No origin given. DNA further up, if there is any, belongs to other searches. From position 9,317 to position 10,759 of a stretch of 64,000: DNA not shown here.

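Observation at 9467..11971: Tandem paralogous secreted proteins of an unrecognised family, with nearly identical translation-initiation regions, convergent with an HtrA protease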

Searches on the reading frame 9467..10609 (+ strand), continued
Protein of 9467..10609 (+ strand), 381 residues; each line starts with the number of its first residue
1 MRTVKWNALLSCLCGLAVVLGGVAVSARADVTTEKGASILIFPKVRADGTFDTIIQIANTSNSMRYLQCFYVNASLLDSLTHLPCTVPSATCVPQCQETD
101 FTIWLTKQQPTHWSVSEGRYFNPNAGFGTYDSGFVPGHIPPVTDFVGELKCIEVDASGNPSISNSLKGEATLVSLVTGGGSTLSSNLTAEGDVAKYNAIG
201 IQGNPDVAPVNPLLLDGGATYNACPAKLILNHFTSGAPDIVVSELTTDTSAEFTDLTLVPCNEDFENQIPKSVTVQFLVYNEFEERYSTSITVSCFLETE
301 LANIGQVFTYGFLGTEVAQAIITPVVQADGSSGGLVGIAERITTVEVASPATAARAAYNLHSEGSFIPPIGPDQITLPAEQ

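Call 37: search_protein_families(library=pfam, alignment_id=A1, max_evalue=1)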
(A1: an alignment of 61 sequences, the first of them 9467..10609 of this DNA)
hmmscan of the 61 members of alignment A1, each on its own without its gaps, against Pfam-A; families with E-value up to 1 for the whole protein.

A. member 1, window:9467-10609:+ (381 aa): 0 families

B. families by the number of members that match (of 61 scanned): 11 families
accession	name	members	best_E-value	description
PF16070.11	Ig_TMEM132_4th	1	0.012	TMEM132 fourth domain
PF08116.16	Toxin_29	1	0.022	PhTx neurotoxin family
PF25793.1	WH_2nd_NFRKB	1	0.026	NFRKB second winged helix domain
PF08517.17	AXH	1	0.048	Ataxin-1 and HBP1 module (AXH)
PF07127.16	Nodulin_late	1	0.051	Late nodulin domain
PF16437.10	DUF5034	1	0.069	Domain of unknown function (DUF5034)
PF14292.12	SusE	1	0.07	SusE outer membrane protein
PF19616.4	DUF6121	1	0.072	Family of unknown function (DUF6121)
PF21481.3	DIKK1-2-4_C-subdom1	1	0.11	Dickkopf-related protein 1/2/4, C-terminal subdomain 1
PF05660.16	DUF807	1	0.11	Coxiella burnetii protein of unknown function (DUF807)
PF13999.11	MarB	1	0.18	MarB protein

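Call 38: find_related_loci(query=A1, collection=genome_contigs, flank=10000)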
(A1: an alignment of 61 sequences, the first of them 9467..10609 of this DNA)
Query A1 (381 aa) in genome_contigs; peptide patterns used: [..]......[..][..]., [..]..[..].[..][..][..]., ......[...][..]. (x = any residue, [..] = any of these).
272 stretches matched a pattern; 219 encode a relative of the query (tblastn E <= 1e-3); the best 80 are kept; 77 distinct loci.
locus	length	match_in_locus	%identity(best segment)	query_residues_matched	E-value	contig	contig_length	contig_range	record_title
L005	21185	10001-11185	64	1-380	4e-159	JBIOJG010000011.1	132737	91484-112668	MAG: Candidatus Binatia bacterium isolate GcC5-6 k141_534609_length_132737_cov_94.0000, whole genome shotgun sequence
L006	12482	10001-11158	60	1-378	6e-144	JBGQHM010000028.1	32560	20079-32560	MAG: Candidatus Binatia bacterium isolate OBJ2_061818_070_72 k141_225539_length_32560_cov_15.6687, whole genome shotgun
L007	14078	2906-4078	59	1-378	3e-143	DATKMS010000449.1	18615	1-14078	MAG TPA_asm: Candidatus Margulisiibacteriota bacterium isolate SMAG_U14717 k141_2655298, whole genome shotgun sequence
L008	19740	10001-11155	58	1-381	9e-133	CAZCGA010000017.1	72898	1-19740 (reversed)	MAG TPA_asm: uncultured Candidatus Binatia bacterium isolate SRP119689_co1_8 genome assembly, contig: NODE_380_length_72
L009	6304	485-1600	55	1-381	1e-129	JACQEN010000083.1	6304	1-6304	MAG: Deltaproteobacteria bacterium isolate NC_groundwater_1022_Pr1_S-0.65um_62_10 Montesol18_Sp65_coassembly_scaffold_26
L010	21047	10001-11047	54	1-377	2e-122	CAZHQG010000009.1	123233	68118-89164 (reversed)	MAG TPA_asm: uncultured Candidatus Binatia bacterium isolate binchicken_co40_104 genome assembly, contig: NODE_180_lengt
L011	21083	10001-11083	56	1-380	3e-120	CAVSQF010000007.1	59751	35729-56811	MAG: uncultured delta proteobacterium isolate MFD01476.bin.1.163 genome assembly, contig: contig_135099, whole genome sh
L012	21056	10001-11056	52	1-381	3e-120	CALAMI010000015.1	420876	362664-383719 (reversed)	MAG: Candidatus Binatia bacterium isolate R1_Bin_MAXBIN__076_sub_1 genome assembly, contig: c_000002323716, whole genome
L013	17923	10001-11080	54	1-368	1e-118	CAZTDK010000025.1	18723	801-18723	MAG TPA_asm: uncultured Candidatus Binatia bacterium isolate binchicken_co54_374 genome assembly, contig: NODE_5231_leng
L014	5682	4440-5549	53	1-381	1e-118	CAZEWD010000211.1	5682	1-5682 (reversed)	MAG TPA_asm: uncultured Candidatus Binatia bacterium isolate SRP263991_co5_163 genome assembly, contig: NODE_28399_lengt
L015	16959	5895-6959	52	1-377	4e-115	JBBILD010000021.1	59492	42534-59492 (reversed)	MAG: Myxococcales bacterium isolate SLS170214_bin_200 NODE_363_length_59492_cov_2.88332, whole genome shotgun sequence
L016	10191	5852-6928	52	1-377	4e-111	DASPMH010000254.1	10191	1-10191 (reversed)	MAG TPA_asm: Terriglobales bacterium isolate SMAG_U12087 k141_102063, whole genome shotgun sequence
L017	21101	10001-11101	54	1-377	3e-110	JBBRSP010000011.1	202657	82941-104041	MAG: Candidatus Binatia bacterium isolate La2_metabat2.097 La2_metabat2.097_K_809883L202657_cov_24.4220, whole genome sh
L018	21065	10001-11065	52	1-378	5e-108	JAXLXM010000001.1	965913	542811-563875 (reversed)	MAG: Candidatus Binatia bacterium isolate STL-DESB1 C1.37.fa-1, whole genome shotgun sequence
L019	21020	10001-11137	49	1-380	2e-105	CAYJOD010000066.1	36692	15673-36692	MAG TPA_asm: uncultured Candidatus Binatia bacterium isolate ERP124720_co1_58 genome assembly, contig: NODE_1573_length_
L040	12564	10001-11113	45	11-365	2e-80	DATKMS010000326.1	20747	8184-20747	MAG TPA_asm: Candidatus Margulisiibacteriota bacterium isolate SMAG_U14717 k141_1725112, whole genome shotgun sequence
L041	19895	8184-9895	43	1-381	3e-79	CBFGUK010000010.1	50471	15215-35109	MAG TPA_asm: uncultured bacterium isolate SRR17295757_concoct_170 genome assembly, contig: ERZ23398518.547, whole genome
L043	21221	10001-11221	40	2-378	4e-79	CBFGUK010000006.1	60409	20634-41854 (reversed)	MAG TPA_asm: uncultured bacterium isolate SRR17295757_concoct_170 genome assembly, contig: ERZ23398518.377, whole genome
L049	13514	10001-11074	45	16-367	8e-77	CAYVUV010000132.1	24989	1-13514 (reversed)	MAG TPA_asm: uncultured Candidatus Binatia bacterium isolate binchicken_co200_21 genome assembly, contig: k141_405636, w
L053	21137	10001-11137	40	10-381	1e-75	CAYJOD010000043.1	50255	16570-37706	MAG TPA_asm: uncultured Candidatus Binatia bacterium isolate ERP124720_co1_58 genome assembly, contig: NODE_974_length_5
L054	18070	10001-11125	44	17-381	1e-75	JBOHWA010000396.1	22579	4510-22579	MAG: Candidatus Binatia bacterium isolate H1-B2_metabat2.bin.22_sub k127_46748, whole genome shotgun sequence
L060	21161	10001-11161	42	2-378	1e-74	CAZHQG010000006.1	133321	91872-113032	MAG TPA_asm: uncultured Candidatus Binatia bacterium isolate binchicken_co40_104 genome assembly, contig: NODE_160_lengt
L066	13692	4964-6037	44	30-379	5e-74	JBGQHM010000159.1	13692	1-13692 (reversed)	MAG: Candidatus Binatia bacterium isolate OBJ2_061818_070_72 k141_1356398_length_13692_cov_14.5363, whole genome shotgun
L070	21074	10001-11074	43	6-364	1e-72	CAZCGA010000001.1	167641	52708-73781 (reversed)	MAG TPA_asm: uncultured Candidatus Binatia bacterium isolate SRP119689_co1_8 genome assembly, contig: NODE_50_length_167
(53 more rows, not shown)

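Call 41: search_protein_families(library=pfam, proteins=[L054:5949-6866:+, L041:1159-3456:+, L070:4281-5675:+, L053:12526-13488:-, L040:5765-8854:+, L066:12777-13556:+, L043:6446-8260:-, L060:16735-17646:-, L049:3429-4553:+, L043:8297-9640:-], max_evalue=0.001)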
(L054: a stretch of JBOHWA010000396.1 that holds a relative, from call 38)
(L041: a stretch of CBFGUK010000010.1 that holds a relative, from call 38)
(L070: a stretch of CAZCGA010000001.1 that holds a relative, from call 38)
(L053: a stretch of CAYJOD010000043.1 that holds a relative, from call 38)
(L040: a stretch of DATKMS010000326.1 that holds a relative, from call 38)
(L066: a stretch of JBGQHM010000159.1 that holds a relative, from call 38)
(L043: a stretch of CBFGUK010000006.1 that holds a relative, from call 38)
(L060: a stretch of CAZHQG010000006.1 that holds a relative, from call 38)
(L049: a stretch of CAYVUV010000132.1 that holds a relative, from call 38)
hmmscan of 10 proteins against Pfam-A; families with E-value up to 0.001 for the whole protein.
L054:5949-6866:+ (305 aa): 1 family
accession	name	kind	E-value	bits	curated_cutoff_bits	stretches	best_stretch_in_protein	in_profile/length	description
PF01063.24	Aminotran_4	-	3.4e-55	187.8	28.5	1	33-264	1-222/223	Amino-transferase class IV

L041:1159-3456:+ (765 aa): 3 families
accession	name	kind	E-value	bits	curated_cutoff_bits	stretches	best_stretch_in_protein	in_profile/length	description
PF01131.25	Topoisom_bac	-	1.1e-124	417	35.1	1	128-559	2-410/411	DNA topoisomerase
PF01396.24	Zn_ribbon_Top1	-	2.1e-39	133.5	32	3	589-624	2-37/39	Topoisomerase DNA binding C4 zinc finger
PF01751.28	Toprim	-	3.4e-21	75.7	23.1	1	5-113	2-96/96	Toprim domain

L070:4281-5675:+ (464 aa): 4 families
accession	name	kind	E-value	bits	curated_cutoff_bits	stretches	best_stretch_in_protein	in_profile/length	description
PF01134.28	GIDA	-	5.9e-96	322.3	22.1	1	14-374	2-389/391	Glucose inhibited division protein A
PF13450.12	NAD_binding_8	-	2e-06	28.4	21.9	1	16-45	1-30/68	NAD(P)-binding Rossmann-like domain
PF01266.30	DAO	-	6.5e-06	26.3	27.9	1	13-59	1-49/353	FAD dependent oxidoreductase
PF01262.27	AlaDh_PNT_C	-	0.00021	21.2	23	1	11-52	28-69/214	Alanine dehydrogenase/PNT, C-terminal domain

L053:12526-13488:- (320 aa): 3 families
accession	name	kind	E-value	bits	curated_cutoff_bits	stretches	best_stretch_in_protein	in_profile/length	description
PF02955.21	GSH-S_ATP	-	4.5e-66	222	23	1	127-299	1-173/175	Prokaryotic glutathione synthetase, ATP-grasp domain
PF02951.20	GSH-S_N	-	1.3e-32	112.8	21.3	1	7-123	2-119/119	Prokaryotic glutathione synthetase, N-terminal domain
PF08443.16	RimK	-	1.8e-16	60.8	21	1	138-309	18-185/188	RimK-like ATP-grasp domain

L040:5765-8854:+ (1029 aa): 3 families
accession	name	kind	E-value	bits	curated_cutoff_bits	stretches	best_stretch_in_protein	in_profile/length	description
PF03710.21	GlnE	-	2.3e-123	411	24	2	610-845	3-249/252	Glutamate-ammonia ligase adenylyltransferase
PF08335.16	GlnD_UR_UTase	-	4.1e-52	176.4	21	2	352-493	2-141/141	GlnD PII-uridylyltransferase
PF10335.14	DUF294_C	-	0.00012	22.4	22.5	0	363-445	29-106/145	Putative nucleotidyltransferase substrate binding domain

L066:12777-13556:+ (259 aa): 2 families
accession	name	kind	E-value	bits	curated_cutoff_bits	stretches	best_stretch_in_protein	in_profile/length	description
PF03009.23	GDPD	-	7.8e-52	177.2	23.6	1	27-252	1-243/244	Glycerophosphoryl diester phosphodiesterase family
PF13653.12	GDPD_2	-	1.1e-06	29.4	27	1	223-252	1-30/30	Glycerophosphoryl diester phosphodiesterase family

L043:6446-8260:- (604 aa): 3 families
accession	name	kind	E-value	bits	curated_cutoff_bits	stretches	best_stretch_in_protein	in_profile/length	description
PF00664.28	ABC_membrane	-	5.8e-46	157.8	28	1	42-309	4-273/274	ABC transporter transmembrane region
PF00005.33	ABC_tran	-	3.7e-28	99.3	25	1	377-524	2-136/137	ABC transporter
PF02463.25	SMC_N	-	1.4e-06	28.3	40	1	418-565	112-209/220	RecF/RecN/SMC N terminal domain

L060:16735-17646:- (303 aa): 6 families
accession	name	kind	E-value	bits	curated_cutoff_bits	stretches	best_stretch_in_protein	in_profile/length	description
PF06325.19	PrmA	-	8.8e-64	216.3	22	1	25-301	2-294/296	Ribosomal protein L11 methyltransferase (PrmA)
PF05175.20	MTS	-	5.3e-08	33.1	23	1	162-239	25-105/170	Methyltransferase small domain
PF13649.12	Methyltransf_25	-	9.9e-07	29.8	27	1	173-258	2-95/97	Methyltransferase domain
PF08241.18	Methyltransf_11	-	3.7e-05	24.7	21.2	1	173-263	1-94/95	Methyltransferase domain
PF13489.12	Methyltransf_23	-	6.8e-05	23.1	27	1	172-264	26-116/164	Methyltransferase domain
PF13847.12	Methyltransf_31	-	0.00012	22.3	27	1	171-249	6-91/145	Methyltransferase domain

L049:3429-4553:+ (374 aa): 2 families
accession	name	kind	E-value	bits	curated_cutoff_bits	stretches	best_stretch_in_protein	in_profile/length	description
PF02481.21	DNA_processg_A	-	6.3e-77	258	29.6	1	77-278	5-210/212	DNA recombination-mediator protein A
PF17782.7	DprA_WH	-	1.3e-14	54.4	22.9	1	301-358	4-61/61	DprA winged helix domain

L043:8297-9640:- (447 aa): 2 families
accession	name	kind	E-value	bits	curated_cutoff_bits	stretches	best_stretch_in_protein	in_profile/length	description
PF13517.12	FG-GAP_3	-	5.8e-45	152.2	26.9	5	216-277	1-60/61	FG-GAP-like repeat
PF01839.29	FG-GAP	-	1.8e-19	69.6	22.1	1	261-282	3-24/37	FG-GAP repeat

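Call 53: list_cluster_members(proteins=[P0288, P0301, P0269, P0312, P0382, P0321, P0255, P0377, P0385, P0332])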
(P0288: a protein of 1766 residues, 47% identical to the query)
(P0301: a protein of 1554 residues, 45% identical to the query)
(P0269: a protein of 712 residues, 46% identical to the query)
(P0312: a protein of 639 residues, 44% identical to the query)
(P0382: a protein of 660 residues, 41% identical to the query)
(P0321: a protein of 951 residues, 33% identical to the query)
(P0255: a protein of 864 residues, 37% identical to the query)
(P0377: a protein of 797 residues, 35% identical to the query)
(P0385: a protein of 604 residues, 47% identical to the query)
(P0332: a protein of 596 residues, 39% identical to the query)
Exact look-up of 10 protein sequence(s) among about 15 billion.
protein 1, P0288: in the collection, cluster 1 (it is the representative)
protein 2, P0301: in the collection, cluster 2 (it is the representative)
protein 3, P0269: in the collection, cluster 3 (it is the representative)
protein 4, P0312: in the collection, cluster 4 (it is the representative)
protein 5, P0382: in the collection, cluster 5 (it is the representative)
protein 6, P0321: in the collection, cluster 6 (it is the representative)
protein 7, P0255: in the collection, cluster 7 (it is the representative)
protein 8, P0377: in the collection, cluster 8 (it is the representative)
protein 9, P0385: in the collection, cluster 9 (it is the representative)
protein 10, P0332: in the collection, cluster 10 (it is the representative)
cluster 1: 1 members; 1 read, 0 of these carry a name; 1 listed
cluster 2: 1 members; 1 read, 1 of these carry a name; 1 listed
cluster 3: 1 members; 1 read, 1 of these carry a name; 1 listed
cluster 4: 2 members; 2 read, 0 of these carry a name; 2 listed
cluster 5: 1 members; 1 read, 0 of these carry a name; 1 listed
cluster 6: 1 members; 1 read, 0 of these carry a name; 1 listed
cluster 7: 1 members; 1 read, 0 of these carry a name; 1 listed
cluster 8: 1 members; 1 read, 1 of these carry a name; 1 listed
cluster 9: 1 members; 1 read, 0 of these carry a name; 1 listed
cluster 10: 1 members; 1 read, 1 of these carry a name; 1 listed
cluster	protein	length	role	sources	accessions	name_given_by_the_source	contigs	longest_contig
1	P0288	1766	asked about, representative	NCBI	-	-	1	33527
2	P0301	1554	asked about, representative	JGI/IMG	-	hypothetical protein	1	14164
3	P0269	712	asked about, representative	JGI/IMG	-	hypothetical protein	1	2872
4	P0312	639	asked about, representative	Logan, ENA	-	-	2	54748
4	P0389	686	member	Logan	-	-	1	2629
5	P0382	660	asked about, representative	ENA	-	-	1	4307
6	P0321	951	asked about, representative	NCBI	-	-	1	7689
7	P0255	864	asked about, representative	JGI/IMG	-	-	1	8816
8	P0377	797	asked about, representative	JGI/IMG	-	hypothetical protein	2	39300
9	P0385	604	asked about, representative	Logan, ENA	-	-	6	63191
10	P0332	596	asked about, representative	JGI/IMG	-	hypothetical protein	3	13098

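Call 64: find_homologous_proteins(query=P0321)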
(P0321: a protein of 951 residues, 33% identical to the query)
Query P0321 (951 aa): 4 proteins with E <= 0.001 among 8000 candidates.
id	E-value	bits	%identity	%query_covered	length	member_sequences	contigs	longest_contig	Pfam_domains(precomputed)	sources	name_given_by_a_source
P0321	0.0e+0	2112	100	100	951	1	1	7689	-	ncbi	-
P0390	3.8e-247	841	49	94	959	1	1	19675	-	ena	-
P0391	6.9e-234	797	48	98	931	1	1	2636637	-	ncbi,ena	-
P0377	1.3e-67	247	37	33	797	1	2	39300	-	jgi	jgi:hypothetical protein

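Call 65: find_encoding_contigs(protein=P0391, flank=8000, max_places=2)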
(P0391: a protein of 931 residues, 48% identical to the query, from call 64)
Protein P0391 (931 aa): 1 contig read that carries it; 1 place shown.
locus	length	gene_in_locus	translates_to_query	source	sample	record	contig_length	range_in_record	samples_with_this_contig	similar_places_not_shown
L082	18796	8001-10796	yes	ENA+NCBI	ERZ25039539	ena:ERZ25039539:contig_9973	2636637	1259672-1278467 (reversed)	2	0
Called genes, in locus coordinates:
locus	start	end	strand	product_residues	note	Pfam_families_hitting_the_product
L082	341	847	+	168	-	PF00293:NUDIX, PF14815:NUDIX_4 (faint)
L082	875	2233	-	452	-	-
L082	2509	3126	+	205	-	PF00565:SNase, PF27542:ArfC (weak)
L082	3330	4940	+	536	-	PF02515:CoA_transf_3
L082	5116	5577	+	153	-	PF00582:Usp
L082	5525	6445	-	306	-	PF03631:Virul_fac_BrkB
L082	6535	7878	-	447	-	PF06144:DNA_pol3_delta (faint), PF21694:DNA_pol3_delta_C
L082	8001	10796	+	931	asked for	-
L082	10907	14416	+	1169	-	PF10282:Lactonase (faint)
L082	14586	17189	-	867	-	PF00072:Response_reg, PF00989:PAS, PF08448:PAS_4, PF13426:PAS_9 (weak), PF08447:PAS_3, PF13188:PAS_8 (weak), PF00512:HisKA, PF02518:HATPase_c, +1 more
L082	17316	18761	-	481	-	PF01935:DUF87 (weak), PF05872:HerA_C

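Call 80: search_protein_families(library=ncbifam, proteins=[P0255, P0377, P0391], max_evalue=0.01)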
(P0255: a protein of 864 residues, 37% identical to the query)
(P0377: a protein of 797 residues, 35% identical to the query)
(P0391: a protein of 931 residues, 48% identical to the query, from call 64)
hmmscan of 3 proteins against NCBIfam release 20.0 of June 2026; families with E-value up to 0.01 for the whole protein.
P0255 (864 aa): 0 families

P0377 (797 aa): 0 families

P0391 (931 aa): 0 families

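Call 83: search_protein_families(library=padloc, proteins=[window:9467-10609:+], max_evalue=1)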
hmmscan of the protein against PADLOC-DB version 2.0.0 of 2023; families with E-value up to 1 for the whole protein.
window:9467-10609:+ (381 aa): 0 families

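Call 84: search_protein_families(library=phrogs, proteins=[window:9467-10609:+], max_evalue=1)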
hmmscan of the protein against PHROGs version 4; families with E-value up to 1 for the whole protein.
window:9467-10609:+ (381 aa): 0 families
